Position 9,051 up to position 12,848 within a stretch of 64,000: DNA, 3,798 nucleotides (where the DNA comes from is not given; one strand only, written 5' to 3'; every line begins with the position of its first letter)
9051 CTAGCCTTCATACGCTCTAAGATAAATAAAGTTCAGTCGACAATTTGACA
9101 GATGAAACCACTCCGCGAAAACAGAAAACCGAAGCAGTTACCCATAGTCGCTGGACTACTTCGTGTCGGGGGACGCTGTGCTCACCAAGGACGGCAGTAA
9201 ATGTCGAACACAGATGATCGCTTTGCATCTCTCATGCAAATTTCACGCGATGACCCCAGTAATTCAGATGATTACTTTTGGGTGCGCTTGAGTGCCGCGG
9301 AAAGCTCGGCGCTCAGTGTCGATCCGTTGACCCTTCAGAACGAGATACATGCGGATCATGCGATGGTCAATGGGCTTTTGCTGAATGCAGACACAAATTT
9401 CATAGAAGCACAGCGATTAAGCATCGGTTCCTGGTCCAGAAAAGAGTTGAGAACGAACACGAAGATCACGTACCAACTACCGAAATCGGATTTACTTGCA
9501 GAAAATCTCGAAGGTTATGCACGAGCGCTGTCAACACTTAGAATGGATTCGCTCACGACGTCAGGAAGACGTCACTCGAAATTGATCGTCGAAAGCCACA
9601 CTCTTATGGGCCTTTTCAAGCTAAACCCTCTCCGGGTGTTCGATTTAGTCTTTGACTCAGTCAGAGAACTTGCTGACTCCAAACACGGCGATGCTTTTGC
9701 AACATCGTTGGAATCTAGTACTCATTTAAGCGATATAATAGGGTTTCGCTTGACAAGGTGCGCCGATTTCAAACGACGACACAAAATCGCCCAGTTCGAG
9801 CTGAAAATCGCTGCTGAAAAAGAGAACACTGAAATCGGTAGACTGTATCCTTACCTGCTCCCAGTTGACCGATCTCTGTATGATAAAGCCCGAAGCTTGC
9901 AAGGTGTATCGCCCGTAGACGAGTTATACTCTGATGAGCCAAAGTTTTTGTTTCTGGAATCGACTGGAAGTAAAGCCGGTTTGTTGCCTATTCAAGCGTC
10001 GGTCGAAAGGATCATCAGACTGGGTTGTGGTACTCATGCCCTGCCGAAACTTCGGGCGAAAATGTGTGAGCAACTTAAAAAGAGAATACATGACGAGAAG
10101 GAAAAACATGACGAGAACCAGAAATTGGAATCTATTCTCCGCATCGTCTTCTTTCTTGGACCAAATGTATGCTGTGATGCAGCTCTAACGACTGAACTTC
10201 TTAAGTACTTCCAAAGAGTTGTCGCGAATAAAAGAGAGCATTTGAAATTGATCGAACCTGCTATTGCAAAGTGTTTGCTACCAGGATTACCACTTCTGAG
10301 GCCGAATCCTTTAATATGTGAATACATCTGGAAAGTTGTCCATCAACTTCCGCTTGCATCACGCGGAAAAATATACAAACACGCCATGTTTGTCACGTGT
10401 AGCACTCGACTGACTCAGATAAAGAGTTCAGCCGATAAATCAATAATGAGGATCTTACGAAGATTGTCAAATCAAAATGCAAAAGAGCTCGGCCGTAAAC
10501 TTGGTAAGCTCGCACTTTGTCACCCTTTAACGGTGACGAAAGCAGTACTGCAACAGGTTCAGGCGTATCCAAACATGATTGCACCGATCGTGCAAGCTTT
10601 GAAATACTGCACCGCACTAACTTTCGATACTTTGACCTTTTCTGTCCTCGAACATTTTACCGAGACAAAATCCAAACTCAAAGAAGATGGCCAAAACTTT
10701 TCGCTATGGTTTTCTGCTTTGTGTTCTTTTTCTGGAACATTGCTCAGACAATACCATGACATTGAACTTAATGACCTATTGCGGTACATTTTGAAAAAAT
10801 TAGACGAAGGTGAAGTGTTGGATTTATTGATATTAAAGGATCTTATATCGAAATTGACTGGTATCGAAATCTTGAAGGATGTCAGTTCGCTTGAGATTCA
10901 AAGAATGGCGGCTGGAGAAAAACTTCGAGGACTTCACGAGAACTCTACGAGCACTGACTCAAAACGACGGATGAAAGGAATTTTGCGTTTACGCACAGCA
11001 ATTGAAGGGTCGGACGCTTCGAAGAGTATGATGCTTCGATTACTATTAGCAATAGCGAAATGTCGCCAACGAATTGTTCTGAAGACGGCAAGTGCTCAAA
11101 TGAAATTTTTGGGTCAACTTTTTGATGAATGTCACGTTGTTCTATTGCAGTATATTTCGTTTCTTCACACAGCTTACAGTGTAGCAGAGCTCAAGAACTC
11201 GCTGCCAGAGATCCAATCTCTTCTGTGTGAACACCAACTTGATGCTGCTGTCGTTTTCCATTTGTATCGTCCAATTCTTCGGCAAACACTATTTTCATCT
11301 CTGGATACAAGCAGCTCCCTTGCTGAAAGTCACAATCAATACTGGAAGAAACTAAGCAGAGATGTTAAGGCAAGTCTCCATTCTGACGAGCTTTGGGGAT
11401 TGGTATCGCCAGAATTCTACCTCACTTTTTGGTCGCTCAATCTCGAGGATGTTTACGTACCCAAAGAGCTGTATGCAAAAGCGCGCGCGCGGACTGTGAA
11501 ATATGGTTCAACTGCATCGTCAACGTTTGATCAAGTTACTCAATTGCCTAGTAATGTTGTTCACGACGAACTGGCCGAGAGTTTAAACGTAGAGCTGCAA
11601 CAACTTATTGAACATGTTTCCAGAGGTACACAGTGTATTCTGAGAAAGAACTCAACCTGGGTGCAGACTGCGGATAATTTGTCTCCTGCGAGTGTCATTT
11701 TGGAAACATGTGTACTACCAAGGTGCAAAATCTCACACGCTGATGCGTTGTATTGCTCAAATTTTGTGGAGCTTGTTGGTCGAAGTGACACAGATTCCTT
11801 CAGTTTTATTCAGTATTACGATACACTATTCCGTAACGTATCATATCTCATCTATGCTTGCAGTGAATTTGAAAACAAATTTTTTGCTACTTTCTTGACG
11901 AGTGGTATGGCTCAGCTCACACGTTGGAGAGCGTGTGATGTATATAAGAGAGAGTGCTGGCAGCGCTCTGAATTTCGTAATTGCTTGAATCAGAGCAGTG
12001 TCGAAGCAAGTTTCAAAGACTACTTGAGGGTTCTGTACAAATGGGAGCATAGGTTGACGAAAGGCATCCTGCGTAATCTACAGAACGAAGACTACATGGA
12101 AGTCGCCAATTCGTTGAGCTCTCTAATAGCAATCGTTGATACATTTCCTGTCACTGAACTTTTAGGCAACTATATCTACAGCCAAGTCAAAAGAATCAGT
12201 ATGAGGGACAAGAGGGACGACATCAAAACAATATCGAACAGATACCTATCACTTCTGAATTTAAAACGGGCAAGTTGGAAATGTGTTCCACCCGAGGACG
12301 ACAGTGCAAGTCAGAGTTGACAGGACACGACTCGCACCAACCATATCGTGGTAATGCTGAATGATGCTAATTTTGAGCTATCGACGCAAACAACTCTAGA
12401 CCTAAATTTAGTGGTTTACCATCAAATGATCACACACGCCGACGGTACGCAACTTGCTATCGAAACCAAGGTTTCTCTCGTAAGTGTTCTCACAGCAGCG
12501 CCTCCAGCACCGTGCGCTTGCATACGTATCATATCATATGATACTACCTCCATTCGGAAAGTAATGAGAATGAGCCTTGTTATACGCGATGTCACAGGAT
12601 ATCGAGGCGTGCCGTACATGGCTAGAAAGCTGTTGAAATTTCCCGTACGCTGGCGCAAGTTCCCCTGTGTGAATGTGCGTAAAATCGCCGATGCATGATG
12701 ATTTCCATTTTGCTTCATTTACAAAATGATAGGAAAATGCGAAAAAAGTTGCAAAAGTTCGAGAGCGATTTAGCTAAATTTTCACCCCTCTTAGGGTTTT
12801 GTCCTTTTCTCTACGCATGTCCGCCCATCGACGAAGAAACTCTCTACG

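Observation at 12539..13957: Tc1/mariner/IS630-like DNA transposon remnant, 1.4 kb, with perfect 30-bp inverted repeats, TA flanks and an HTH-only transposase ORF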

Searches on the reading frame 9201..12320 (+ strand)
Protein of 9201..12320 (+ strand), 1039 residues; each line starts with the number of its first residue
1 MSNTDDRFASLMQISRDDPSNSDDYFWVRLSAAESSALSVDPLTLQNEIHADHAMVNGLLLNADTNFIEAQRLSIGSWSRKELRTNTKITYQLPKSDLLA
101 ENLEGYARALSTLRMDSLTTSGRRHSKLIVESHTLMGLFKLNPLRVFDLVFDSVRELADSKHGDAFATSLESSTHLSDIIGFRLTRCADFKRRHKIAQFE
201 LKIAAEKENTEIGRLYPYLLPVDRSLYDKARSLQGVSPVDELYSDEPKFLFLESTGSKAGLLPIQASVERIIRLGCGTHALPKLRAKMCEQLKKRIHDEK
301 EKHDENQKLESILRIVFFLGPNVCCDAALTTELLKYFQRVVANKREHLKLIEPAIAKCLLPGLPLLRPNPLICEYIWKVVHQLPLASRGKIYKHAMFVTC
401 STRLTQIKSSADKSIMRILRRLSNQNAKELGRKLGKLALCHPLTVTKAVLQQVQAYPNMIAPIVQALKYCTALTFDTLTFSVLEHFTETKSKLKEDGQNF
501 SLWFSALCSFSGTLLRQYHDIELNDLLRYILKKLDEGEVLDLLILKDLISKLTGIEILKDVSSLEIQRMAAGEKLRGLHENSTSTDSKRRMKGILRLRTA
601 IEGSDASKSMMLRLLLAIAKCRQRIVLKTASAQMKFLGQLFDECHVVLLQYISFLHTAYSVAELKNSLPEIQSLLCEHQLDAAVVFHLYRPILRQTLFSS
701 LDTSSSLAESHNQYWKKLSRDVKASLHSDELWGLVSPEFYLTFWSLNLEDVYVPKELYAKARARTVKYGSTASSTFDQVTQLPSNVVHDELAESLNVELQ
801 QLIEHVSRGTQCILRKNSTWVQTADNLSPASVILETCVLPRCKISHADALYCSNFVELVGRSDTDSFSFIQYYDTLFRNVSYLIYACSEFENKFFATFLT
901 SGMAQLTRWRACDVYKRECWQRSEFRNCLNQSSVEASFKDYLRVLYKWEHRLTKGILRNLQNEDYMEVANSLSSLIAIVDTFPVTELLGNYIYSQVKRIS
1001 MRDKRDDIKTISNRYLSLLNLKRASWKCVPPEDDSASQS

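Call 60: find_homologous_proteins(query=window:9201-12320:+, max_evalue=1e-50)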
Query window:9201-12320:+ (1039 aa): 9 proteins with E <= 1e-50 among 8000 candidates.
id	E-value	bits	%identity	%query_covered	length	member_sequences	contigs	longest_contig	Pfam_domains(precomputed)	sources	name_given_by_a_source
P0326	0.0e+0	2328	100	100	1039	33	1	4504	PF11262.14,PF16134.11,PF11732.14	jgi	jgi:THO complex subunit 2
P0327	1.1e-252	860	43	94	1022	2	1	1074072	PF11262.14,PF16134.11,PF11732.14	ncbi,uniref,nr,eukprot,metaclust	ncbi:THO complex, subunitTHOC2, N-terminal [Ostreococcus tauri]|uniref:THO complex subunit 2 n=1 Tax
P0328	4.5e-239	815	43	92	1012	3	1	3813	PF11262.14,PF16134.11,PF11732.14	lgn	-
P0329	1.3e-219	750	41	92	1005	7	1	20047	PF11262.14,PF16134.11,PF11732.14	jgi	-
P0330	3.4e-218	745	41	92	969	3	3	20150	PF11262.14,PF16134.11,PF11732.14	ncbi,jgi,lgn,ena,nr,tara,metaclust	ncbi:MAG: hypothetical protein CMB73_07760 [Euryarchaeota archaeon]|jgi:THO complex subunit 2|nr:hyp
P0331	4.5e-208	712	38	94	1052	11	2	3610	PF11262.14,PF16134.11,PF11732.14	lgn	-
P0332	9.5e-169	582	35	92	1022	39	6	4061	PF11262.14,PF16134.11,PF11732.14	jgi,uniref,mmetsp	uniref:THO complex subunit 2 n=1 Tax=Ostreococcus mediterraneus TaxID=1486918 RepID=A0A6T5ZBG9_9CHLO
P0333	2.8e-130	454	29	91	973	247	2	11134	PF11262.14,PF16134.11,PF11732.14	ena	-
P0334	5.2e-129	450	30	91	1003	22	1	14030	PF11262.14,PF16134.11,PF11732.14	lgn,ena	-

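Call 61: find_encoding_contigs(protein=P0327, flank=6000, max_places=3)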
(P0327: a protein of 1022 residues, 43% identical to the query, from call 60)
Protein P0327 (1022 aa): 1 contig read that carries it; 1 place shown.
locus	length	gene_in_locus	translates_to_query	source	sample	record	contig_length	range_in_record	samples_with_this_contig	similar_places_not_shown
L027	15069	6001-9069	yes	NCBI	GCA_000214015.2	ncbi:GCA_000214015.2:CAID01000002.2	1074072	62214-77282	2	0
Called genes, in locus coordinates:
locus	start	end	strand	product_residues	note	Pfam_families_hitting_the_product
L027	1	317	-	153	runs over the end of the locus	-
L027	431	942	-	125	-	-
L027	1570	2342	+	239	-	PF04857:CAF1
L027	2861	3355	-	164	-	PF01246:Ribosomal_L24e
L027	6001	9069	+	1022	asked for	PF16134:THOC2_N, PF11732:Thoc2, PF11262:Tho2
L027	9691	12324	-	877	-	PF03184:DDE_1 (weak)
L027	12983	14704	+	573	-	PF04827:Plant_tran, PF13359:DDE_Tnp_4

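Call 62: find_encoding_contigs(protein=P0330, flank=6000, max_places=3)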
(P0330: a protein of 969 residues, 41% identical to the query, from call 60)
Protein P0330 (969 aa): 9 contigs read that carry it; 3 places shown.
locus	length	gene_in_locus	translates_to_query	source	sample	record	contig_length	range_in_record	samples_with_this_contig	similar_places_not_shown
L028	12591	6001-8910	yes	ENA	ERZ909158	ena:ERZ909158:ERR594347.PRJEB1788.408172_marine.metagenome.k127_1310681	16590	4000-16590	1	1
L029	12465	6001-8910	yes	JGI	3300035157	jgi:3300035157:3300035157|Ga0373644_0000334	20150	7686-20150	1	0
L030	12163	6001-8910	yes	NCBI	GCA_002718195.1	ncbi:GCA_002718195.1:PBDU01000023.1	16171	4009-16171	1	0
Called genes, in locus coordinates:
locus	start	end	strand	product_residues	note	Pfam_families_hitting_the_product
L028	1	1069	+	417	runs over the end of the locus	PF00478:IMPDH, PF01070:FMN_dh, PF03060:NMO (weak), PF05690:ThiG (faint)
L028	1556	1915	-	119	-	-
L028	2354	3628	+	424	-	PF01926:MMR_HSR1, PF02421:FeoB_N (weak), PF06071:YchF-GTPase_C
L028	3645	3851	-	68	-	-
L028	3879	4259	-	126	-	-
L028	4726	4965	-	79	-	-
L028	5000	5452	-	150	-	PF27652:ARMC6_N (faint)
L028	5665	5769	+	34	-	-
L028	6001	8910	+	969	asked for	PF16134:THOC2_N, PF11732:Thoc2, PF11262:Tho2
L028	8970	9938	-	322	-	PF03109:ABC1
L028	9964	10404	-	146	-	PF03109:ABC1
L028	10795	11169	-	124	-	-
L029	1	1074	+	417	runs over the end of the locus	PF00478:IMPDH, PF01070:FMN_dh, PF03060:NMO (weak), PF05690:ThiG (faint)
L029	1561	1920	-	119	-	-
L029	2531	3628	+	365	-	PF01926:MMR_HSR1, PF02421:FeoB_N (weak), PF06071:YchF-GTPase_C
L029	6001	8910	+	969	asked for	PF16134:THOC2_N, PF11732:Thoc2, PF11262:Tho2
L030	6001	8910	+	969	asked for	PF16134:THOC2_N, PF11732:Thoc2, PF11262:Tho2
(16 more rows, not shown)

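Call 63: find_encoding_contigs(protein=window:9201-12320:+, flank=5000, max_places=10)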
Protein window:9201-12320:+ (1039 aa): 23 contigs read that carry it; 10 places shown.
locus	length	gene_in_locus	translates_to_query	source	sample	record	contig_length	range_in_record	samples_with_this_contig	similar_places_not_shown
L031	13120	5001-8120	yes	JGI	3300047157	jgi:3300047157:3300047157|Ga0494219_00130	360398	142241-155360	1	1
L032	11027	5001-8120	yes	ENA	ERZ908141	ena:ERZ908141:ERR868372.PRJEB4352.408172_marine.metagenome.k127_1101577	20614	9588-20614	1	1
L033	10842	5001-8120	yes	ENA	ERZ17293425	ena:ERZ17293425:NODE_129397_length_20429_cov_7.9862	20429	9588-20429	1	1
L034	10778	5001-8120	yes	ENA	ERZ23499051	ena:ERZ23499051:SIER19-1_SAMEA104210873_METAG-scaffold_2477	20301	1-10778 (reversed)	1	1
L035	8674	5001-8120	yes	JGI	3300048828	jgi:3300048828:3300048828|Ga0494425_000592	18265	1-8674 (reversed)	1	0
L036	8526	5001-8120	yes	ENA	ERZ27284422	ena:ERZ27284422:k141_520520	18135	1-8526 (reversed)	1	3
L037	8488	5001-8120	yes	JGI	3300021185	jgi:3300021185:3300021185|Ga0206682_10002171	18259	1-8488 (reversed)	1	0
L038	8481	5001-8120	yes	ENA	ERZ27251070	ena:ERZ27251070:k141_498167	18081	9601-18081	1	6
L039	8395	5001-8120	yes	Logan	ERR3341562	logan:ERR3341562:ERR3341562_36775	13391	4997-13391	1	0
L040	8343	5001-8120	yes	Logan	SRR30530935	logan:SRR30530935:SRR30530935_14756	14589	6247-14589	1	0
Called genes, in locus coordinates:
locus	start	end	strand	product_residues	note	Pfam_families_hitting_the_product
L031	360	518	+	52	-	-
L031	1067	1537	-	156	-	-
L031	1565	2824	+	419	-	PF01926:MMR_HSR1, PF02421:FeoB_N (weak), PF06071:YchF-GTPase_C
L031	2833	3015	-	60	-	-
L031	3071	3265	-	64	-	-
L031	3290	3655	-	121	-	-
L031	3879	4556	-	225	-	-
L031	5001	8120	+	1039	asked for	PF16134:THOC2_N, PF11732:Thoc2, PF11262:Tho2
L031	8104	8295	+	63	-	-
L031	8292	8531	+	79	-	-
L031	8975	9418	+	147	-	-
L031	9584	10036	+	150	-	-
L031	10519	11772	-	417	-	PF00478:IMPDH, PF01070:FMN_dh, PF05690:ThiG (faint), PF03060:NMO (weak)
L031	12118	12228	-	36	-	-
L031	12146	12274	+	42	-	-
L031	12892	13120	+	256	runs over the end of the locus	PF02548:Pantoate_transf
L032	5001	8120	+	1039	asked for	PF16134:THOC2_N, PF11732:Thoc2, PF11262:Tho2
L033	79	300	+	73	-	-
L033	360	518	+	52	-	-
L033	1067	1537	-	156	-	-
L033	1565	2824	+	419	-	PF01926:MMR_HSR1, PF02421:FeoB_N (weak), PF06071:YchF-GTPase_C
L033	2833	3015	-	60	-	-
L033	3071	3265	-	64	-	-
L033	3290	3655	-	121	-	-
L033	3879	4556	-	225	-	-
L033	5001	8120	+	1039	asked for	PF16134:THOC2_N, PF11732:Thoc2, PF11262:Tho2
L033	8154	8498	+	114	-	-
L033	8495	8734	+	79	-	-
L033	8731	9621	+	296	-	PF13551:HTH_29 (weak)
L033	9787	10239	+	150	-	-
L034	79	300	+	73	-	-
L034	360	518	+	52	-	-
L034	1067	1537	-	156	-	-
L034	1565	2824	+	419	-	PF01926:MMR_HSR1, PF02421:FeoB_N (weak), PF06071:YchF-GTPase_C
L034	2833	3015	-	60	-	-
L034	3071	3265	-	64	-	-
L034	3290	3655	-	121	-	-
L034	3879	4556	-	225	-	-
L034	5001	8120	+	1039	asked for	PF16134:THOC2_N, PF11732:Thoc2, PF11262:Tho2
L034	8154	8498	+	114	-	-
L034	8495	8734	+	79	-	-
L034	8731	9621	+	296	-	PF13551:HTH_29 (weak)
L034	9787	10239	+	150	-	-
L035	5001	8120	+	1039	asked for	PF16134:THOC2_N, PF11732:Thoc2, PF11262:Tho2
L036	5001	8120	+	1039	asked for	PF16134:THOC2_N, PF11732:Thoc2, PF11262:Tho2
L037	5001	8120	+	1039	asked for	PF16134:THOC2_N, PF11732:Thoc2, PF11262:Tho2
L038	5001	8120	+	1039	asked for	PF16134:THOC2_N, PF11732:Thoc2, PF11262:Tho2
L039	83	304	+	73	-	-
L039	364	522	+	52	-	-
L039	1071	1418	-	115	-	-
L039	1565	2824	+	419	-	PF01926:MMR_HSR1, PF02421:FeoB_N (weak), PF06071:YchF-GTPase_C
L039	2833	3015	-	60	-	-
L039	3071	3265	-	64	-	-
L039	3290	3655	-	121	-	-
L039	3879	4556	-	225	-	-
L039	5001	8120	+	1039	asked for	PF16134:THOC2_N, PF11732:Thoc2, PF11262:Tho2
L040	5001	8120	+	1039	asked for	PF16134:THOC2_N, PF11732:Thoc2, PF11262:Tho2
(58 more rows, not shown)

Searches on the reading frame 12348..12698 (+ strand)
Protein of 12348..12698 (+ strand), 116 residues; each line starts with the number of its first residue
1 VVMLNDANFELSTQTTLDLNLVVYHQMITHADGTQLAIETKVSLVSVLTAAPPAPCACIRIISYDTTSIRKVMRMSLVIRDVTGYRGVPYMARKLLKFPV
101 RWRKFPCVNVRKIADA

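Call 4: search_protein_families(library=pfam, proteins=[window:12348-12698:+], max_evalue=1)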
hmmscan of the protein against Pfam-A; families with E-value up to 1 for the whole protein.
window:12348-12698:+ (116 aa): 0 families
